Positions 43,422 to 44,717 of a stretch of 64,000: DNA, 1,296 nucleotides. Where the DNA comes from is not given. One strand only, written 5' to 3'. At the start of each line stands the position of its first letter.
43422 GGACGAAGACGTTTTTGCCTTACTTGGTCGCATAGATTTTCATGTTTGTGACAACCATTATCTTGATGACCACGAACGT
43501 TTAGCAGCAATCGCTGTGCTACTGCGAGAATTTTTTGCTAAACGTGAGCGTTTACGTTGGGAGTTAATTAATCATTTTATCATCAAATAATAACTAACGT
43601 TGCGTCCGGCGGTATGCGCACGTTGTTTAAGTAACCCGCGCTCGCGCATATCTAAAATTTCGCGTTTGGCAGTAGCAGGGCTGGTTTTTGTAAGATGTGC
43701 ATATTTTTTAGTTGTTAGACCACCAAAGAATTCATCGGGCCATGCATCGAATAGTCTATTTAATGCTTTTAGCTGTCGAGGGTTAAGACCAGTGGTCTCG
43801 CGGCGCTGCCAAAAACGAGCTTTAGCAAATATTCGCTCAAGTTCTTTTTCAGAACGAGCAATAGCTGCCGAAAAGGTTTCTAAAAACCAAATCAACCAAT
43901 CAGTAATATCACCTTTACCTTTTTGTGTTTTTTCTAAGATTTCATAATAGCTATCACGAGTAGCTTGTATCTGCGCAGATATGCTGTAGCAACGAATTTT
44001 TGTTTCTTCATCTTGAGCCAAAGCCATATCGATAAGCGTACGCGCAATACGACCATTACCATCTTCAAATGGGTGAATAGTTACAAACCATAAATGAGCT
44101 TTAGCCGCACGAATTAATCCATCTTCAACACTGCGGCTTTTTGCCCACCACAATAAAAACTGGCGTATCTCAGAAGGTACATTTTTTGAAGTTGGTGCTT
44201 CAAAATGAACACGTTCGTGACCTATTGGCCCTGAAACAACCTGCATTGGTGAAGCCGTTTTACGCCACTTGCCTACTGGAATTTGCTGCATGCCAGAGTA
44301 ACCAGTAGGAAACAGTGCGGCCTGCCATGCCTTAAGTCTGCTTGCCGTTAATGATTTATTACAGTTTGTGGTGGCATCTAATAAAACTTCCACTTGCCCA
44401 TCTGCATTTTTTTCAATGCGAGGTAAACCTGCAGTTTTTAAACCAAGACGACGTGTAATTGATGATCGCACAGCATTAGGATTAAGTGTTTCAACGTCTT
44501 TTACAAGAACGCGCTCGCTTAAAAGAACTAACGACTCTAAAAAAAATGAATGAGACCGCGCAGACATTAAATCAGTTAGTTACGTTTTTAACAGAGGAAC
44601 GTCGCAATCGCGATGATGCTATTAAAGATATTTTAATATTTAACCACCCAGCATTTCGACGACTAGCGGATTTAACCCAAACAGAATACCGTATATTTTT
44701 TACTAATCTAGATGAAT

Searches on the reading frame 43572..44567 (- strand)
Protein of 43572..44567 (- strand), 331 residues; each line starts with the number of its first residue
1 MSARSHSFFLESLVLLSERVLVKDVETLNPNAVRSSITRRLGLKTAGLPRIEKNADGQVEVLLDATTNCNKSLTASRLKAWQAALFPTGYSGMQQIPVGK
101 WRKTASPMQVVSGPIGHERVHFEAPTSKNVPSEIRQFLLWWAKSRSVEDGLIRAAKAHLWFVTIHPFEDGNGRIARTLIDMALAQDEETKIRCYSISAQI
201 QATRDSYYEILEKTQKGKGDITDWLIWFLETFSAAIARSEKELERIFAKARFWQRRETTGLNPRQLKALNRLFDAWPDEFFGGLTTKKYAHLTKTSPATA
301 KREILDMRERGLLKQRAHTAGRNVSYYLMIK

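Call 78: search_protein_families(library=pfam, proteins=[window:43572-44567:-], max_evalue=0.00001)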
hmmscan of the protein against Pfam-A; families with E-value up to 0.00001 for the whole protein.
window:43572-44567:- (331 aa): 1 family
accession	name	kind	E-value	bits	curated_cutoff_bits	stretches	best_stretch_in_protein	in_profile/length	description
PF02661.23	Fic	-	3.3e-15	57.1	24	1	73-183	2-93/93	Fic/DOC family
